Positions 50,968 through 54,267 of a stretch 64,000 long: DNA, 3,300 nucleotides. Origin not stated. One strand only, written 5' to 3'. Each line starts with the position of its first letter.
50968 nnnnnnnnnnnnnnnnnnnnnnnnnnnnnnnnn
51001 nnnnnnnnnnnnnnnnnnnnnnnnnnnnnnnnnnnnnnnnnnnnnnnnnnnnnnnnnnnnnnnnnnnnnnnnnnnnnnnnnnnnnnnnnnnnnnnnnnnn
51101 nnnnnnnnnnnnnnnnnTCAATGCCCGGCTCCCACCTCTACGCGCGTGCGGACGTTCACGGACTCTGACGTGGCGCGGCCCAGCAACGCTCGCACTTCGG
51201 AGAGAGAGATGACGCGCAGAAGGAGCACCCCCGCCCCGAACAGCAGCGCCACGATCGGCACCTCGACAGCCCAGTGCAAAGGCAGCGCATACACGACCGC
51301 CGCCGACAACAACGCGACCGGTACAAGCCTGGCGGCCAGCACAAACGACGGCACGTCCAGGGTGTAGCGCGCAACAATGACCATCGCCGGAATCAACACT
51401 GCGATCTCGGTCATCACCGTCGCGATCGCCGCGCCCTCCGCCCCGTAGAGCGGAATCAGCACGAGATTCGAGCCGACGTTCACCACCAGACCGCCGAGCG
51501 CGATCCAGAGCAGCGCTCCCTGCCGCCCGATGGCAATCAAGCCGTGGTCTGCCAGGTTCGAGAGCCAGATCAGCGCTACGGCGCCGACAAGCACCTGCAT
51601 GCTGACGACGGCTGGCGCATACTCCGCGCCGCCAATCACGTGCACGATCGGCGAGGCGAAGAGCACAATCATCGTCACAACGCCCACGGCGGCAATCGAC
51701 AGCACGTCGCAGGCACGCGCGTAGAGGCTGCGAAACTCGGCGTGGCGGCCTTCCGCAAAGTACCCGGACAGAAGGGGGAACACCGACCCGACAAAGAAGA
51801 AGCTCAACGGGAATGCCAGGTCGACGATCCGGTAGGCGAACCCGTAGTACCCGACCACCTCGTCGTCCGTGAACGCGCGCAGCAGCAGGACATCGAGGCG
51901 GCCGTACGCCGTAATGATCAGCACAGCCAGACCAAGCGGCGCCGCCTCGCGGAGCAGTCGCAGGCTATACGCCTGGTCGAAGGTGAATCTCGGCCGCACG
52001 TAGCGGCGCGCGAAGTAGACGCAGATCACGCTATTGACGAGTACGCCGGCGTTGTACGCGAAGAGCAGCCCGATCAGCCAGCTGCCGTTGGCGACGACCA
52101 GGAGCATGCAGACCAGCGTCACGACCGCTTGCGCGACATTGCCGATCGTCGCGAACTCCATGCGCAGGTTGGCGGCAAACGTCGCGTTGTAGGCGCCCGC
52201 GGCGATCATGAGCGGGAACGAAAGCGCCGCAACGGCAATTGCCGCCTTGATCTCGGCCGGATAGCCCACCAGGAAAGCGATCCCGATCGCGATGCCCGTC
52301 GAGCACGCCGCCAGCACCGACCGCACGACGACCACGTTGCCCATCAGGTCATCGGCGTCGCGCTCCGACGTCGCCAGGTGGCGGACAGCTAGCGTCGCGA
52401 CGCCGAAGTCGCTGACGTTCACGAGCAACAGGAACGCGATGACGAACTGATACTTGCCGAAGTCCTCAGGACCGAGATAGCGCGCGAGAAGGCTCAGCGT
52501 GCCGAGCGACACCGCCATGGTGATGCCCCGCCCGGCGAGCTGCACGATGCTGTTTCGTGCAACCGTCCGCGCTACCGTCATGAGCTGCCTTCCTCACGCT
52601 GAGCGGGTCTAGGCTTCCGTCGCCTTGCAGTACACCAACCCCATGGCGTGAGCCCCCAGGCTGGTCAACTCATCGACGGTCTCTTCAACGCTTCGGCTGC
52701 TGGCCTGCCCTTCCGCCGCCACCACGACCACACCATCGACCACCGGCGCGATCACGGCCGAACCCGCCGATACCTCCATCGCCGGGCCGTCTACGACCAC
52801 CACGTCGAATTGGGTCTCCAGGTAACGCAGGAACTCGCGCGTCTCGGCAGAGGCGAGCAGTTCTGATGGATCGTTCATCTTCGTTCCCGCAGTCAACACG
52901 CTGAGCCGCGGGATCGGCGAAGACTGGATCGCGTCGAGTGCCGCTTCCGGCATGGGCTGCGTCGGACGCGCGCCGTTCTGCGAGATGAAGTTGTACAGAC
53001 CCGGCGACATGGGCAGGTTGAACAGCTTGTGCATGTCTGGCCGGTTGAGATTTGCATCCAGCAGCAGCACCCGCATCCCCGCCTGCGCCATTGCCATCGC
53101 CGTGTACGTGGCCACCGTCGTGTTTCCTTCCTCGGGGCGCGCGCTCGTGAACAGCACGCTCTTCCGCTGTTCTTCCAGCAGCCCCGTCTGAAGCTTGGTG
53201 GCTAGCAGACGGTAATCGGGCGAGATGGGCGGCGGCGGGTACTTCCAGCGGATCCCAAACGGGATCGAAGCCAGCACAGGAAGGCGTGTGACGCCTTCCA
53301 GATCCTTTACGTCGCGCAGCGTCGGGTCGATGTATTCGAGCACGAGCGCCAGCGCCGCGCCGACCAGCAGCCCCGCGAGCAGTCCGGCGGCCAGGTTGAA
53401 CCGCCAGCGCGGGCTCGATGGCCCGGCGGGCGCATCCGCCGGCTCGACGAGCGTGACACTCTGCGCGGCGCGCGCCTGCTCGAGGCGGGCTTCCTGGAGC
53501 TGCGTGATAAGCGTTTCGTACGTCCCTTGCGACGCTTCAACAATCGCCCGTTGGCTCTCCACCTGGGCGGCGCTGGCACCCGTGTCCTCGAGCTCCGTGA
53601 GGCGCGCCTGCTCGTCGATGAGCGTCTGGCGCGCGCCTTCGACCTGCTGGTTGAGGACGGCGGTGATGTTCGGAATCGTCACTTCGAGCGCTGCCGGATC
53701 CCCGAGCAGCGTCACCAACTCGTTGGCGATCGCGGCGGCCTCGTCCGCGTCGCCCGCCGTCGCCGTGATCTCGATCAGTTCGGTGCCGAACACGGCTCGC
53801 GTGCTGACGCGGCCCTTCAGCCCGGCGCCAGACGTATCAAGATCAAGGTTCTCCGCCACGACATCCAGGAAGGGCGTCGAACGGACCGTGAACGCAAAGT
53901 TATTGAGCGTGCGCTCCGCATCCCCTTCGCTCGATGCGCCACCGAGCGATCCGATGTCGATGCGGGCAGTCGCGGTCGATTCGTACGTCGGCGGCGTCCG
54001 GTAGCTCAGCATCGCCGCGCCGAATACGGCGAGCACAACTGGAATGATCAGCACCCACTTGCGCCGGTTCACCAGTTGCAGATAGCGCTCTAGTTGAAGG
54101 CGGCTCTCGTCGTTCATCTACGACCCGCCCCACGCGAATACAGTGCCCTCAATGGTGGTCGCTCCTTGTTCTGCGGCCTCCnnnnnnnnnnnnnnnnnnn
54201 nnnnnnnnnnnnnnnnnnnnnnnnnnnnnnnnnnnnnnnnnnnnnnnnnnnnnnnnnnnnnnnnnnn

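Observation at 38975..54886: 16-kb, 13-gene Wzx/Wzy-type polysaccharide operon with a small monotopic PGT, DegT aminotransferase and CelD-like N-acyltransferases: predicted N-acylated amino-deoxy-sugar glycan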

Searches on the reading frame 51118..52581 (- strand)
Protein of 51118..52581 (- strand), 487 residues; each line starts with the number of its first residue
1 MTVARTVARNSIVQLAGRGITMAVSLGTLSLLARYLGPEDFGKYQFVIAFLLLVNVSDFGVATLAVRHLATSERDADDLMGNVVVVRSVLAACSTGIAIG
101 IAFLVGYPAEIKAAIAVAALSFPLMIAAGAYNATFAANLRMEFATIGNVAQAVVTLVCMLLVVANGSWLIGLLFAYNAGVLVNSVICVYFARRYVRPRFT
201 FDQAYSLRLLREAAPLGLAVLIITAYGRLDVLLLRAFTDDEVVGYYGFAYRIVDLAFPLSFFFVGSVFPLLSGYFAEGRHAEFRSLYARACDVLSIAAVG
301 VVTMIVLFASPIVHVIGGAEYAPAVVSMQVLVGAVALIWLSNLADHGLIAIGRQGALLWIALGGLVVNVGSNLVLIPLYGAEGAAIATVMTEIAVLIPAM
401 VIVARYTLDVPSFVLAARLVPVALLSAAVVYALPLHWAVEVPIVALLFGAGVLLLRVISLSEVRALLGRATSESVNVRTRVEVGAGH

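Call 4: search_protein_families(library=pfam, proteins=[window:51118-52581:-], max_evalue=0.01)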
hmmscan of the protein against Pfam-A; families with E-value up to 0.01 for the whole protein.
window:51118-52581:- (487 aa): 2 families
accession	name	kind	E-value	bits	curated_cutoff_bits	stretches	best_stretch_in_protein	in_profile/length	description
PF01943.22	Polysacc_synt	-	1.6e-30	106.9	28.2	1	7-273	1-272/274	Polysaccharide biosynthesis protein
PF13440.11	Polysacc_synt_3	-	2.1e-18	67.1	23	1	31-325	1-292/293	Polysaccharide biosynthesis protein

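Call 6: search_protein_families(library=ncbifam, proteins=[window:51118-52581:-], max_evalue=0.001)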
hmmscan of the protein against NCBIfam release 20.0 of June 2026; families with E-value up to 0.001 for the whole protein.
window:51118-52581:- (487 aa): 5 families
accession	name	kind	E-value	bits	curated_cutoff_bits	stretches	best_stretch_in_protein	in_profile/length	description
NF041871.1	Wzx_EPS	equivalog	9.9e-28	97.1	800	1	13-465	7-470/492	exopolysaccharide biosynthesis flippase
NF007773.0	PRK10459.1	equivalog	2e-08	33.7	273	1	20-444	20-446/492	MOP flippase family protein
NF041503.1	WZX_like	subfamily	3.6e-08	32.9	300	1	146-328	163-350/429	O-unit flippase-like protein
NF050818.1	PolSacchBiosHfsF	equivalog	1e-06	28.1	700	1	23-439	18-439/468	polysaccharide biosynthesis protein HfsF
TIGR01695.1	murJ_mviN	equivalog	3.3e-06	26.1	235.55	1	115-446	137-467/506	murein biosynthesis integral membrane protein MurJ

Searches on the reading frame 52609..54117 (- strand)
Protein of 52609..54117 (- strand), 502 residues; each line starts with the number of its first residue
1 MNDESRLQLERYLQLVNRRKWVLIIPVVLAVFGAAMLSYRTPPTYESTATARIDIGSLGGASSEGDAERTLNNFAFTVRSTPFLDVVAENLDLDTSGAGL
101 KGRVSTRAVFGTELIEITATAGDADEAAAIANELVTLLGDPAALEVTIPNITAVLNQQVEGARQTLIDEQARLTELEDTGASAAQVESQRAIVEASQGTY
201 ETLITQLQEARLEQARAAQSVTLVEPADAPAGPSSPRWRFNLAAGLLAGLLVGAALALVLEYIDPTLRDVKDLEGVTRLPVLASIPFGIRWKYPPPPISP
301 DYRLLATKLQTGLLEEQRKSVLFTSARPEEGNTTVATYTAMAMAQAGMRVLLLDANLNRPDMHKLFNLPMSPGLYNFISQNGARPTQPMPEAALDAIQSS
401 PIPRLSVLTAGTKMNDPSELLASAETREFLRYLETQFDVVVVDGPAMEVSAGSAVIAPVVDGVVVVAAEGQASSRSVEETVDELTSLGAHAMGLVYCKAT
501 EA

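Call 4: search_protein_families(library=pfam, proteins=[window:52609-54117:-], max_evalue=0.01)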
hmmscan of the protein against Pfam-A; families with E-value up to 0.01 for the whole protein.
window:52609-54117:- (502 aa): 4 families
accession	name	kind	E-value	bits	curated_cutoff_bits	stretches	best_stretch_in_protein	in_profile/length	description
PF13807.11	GNVR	-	9.2e-08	32.3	27.7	1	193-259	13-79/82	G-rich domain on putative tyrosine kinase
PF02706.20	Wzz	-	0.00021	22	25.5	1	9-50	5-46/91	Chain length determinant protein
PF10609.15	ParA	-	0.00029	20.8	27.1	1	324-495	9-171/246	NUBPL iron-transfer P-loop NTPase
PF13614.12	AAA_31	-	0.0013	19.1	27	1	331-466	14-146/177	AAA domain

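Call 6: search_protein_families(library=ncbifam, proteins=[window:52609-54117:-], max_evalue=0.001)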
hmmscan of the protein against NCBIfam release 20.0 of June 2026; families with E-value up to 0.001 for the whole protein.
window:52609-54117:- (502 aa): 15 families
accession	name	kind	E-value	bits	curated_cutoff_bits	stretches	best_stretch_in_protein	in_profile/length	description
TIGR01007.1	eps_fam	subfamily_domain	1.6e-31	109.4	108.05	1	302-499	3-190/204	polysaccharide biosynthesis tyrosine autokinase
TIGR01005.1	eps_transp_fam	subfamily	3.3e-31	108.3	411.7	2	296-497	524-716/754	exopolysaccharide transport protein family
NF007350.0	PRK09841.1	equivalog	3.7e-29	101.4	1248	2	303-495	516-699/726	tyrosine-protein kinase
TIGR03018.1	pepcterm_TyrKin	hypoth_equivalog_domain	4.9e-28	97.9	230.65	1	298-495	11-205/207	XrtA-associated tyrosine autokinase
TIGR03029.1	EpsG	equivalog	4.3e-24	85.1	313.8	1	294-495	79-271/274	chain length determinant protein tyrosine kinase EpsG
TIGR03007.1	pepcterm_ChnLen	equivalog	1.7e-23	82.7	278.85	2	153-287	327-462/498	XrtA system polysaccharide chain length determinant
NF008568.0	PRK11519.1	equivalog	1.1e-19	70.1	1068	1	303-495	511-694/720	tyrosine-protein kinase Wzc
TIGR03017.1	EpsF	equivalog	5.1e-19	68.3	422.75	1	146-285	307-443/444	chain length determinant protein EpsF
TIGR01006.1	polys_exp_MPA1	subfamily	1.4e-17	63.9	296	2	218-286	154-222/226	CspC family polysaccharide chain length determinant protein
TIGR03815.1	CpaE_hom_Actino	equivalog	3.1e-06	26.5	154.45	1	331-482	124-267/340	septum site-determining protein Ssd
NF047398.1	AAA_KGGVGR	domain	7.1e-06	26.5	90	1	330-479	14-184/190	KGGVGR-motif variant AAA ATPase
TIGR01968.1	minD_bact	equivalog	2.6e-05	23.7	212.9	1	321-469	4-144/261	septum site-determining protein MinD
NF041546.1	ParA_partition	equivalog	4.7e-05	23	180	0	331-355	12-36/203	ParA family partition ATPase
NF041136.1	MrpORP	equivalog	0.00028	20.3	450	1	319-369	6-56/365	iron-sulfur cluster carrier protein MrpORP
TIGR01969.1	minD_arch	subfamily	0.00028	20.1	201.75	1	321-495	3-166/251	cell division ATPase MinD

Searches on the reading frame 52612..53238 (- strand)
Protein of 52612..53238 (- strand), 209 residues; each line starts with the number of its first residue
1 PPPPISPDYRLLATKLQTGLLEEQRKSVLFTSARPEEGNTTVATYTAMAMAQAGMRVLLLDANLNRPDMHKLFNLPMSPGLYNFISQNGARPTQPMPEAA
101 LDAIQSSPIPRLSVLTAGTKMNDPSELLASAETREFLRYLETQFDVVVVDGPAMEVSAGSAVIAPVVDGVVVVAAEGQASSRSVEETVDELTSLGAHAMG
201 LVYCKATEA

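Call 79: search_solved_structures(query=window:52612-53238:-, max_evalue=0.001, show_alignments=3)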
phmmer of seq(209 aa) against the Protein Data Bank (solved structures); distinct sequences matched with E-value up to 0.001: 15.
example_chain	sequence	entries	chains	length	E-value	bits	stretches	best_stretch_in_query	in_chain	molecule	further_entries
6z0p_A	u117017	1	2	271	1.3e-19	73.8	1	9-201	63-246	BceF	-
3bfv_A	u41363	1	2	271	5e-17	65.4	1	1-203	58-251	Membrane protein CapA1, Protein tyrosine kinase,Protein tyrosine kinase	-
4jmp_A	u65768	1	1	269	5.6e-17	65.2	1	1-203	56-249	C-terminal fragment of CapA, Protein tyrosine kinase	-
6u1q_A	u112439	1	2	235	8.1e-17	64.7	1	13-203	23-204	VpsO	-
2ved_A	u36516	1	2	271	9.6e-17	64.5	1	1-203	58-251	MEMBRANE PROTEIN CAPA1, PROTEIN TYROSINE KINASE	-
4jlv_A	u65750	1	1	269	1.4e-16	63.9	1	4-205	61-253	C-terminal fragment of Membrane protein CapA1, Putative uncharacterized protein capB1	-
3cio_A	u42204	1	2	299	3.7e-16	62.6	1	9-202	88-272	Tyrosine-protein kinase etk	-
3la6_A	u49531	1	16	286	4e-10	42.9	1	9-201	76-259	Tyrosine-protein kinase wzc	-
7ni2_A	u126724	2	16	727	1.4e-09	41.1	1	10-179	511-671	Tyrosine-protein kinase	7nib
9i2q_D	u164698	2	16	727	1.4e-09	41.1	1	10-179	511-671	Putative transmembrane protein Wzc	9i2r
9exq_D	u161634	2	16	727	1.4e-09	41.1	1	10-179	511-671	Putative transmembrane protein Wzc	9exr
9exo_H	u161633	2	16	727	1.4e-09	41.1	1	10-179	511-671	Putative transmembrane protein Wzc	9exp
7nhr_A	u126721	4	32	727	1.4e-09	41.1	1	10-179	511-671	Putative transmembrane protein Wzc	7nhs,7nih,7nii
9xgv_A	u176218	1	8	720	2.5e-09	40.3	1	9-201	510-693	Tyrosine-protein kinase wzc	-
9r62_I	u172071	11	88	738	2.6e-09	40.2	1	9-201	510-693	Tyrosine-protein kinase wzc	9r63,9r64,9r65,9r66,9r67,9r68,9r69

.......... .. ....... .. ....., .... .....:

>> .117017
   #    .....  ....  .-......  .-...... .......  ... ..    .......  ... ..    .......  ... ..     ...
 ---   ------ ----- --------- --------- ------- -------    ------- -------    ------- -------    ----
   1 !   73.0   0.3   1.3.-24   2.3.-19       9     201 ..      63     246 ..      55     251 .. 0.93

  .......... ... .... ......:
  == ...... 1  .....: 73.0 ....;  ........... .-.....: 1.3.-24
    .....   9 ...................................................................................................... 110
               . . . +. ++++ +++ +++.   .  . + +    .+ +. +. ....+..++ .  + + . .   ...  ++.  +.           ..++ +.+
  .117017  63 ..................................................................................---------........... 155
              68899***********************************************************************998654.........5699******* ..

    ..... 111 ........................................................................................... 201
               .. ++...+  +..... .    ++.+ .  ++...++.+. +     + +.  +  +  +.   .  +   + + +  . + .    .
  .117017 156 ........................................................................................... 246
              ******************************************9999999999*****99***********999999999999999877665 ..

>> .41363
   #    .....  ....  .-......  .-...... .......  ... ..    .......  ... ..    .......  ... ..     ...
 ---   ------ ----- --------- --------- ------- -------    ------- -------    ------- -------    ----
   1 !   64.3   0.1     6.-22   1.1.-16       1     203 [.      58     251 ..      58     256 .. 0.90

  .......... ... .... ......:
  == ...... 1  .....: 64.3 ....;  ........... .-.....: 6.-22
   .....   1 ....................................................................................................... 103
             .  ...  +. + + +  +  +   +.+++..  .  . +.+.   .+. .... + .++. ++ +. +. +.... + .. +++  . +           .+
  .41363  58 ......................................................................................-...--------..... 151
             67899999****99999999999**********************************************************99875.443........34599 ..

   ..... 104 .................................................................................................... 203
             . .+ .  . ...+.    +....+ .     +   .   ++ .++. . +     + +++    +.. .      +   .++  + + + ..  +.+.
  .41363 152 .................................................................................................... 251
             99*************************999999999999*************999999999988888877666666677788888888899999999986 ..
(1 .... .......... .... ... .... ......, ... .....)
